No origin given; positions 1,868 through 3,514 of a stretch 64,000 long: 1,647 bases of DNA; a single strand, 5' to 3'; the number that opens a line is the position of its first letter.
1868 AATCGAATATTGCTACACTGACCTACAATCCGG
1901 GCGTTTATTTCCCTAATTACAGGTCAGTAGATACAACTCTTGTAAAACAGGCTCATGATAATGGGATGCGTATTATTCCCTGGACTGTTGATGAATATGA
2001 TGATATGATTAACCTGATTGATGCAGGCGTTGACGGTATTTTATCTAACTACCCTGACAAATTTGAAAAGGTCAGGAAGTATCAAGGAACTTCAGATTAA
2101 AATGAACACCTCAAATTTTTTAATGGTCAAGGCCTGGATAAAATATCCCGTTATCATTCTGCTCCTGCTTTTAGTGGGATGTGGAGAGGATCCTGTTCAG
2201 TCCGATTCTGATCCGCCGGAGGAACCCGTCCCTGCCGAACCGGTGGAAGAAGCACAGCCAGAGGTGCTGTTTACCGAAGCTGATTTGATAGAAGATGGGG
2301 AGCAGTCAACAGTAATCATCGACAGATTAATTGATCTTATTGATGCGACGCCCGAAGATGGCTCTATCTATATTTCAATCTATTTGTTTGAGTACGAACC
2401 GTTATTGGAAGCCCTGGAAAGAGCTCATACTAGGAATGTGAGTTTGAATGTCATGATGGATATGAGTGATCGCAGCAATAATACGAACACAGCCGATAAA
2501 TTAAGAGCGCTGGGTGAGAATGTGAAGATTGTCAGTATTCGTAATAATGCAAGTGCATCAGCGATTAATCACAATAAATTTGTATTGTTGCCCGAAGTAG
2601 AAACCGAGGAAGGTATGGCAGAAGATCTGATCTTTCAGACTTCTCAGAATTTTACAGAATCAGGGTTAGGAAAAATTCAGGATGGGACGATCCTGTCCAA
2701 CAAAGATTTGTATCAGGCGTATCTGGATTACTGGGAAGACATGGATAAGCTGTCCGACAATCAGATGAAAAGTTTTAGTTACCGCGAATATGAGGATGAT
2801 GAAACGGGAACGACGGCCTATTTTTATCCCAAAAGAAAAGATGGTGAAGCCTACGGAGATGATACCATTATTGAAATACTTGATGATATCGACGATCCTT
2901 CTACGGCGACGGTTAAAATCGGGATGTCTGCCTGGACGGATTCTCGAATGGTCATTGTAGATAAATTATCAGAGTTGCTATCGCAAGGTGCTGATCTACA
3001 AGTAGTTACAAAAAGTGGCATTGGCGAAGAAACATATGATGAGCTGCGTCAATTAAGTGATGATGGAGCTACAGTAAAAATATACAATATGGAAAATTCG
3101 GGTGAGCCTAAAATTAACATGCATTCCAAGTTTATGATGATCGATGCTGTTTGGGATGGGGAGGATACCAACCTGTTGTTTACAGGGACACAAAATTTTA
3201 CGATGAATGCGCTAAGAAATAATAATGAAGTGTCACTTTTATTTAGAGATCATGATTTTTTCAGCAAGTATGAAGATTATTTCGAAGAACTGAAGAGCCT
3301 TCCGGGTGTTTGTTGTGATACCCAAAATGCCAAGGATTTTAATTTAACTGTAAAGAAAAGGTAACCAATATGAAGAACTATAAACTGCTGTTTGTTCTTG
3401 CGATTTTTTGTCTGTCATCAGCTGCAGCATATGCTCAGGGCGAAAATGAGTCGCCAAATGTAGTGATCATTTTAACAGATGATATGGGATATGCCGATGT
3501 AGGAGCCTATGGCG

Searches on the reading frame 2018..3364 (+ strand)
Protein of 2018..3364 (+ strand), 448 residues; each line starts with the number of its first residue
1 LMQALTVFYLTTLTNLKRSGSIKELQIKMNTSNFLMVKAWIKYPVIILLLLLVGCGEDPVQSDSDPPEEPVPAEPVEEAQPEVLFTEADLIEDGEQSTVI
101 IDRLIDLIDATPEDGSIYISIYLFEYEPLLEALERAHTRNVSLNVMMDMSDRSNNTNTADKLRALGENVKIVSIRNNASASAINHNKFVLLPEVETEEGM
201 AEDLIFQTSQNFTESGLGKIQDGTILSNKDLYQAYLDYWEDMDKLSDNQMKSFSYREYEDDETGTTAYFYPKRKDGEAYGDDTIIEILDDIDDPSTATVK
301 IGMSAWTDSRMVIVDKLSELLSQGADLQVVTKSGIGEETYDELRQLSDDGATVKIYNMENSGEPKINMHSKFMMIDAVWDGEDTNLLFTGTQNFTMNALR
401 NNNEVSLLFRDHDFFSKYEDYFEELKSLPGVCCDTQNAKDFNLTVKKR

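Call 11: search_protein_families(library=pfam, proteins=[window:2018-3364:+])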
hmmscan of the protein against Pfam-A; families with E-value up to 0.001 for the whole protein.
window:2018-3364:+ (448 aa): 3 families
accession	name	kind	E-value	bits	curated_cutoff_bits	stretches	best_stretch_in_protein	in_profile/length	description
PF13091.12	PLDc_2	-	2.8e-27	95.6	27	2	296-425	9-131/132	PLD-like domain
PF09565.16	RE_NgoFVII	-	0.00012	21.9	23.8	1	332-436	56-158/162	NgoFVII restriction endonuclease N-terminal PLD domain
PF17941.7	PP_kinase_C_1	-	0.00026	21.1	25.7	0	342-426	84-162/167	Polyphosphate kinase C-terminal domain 1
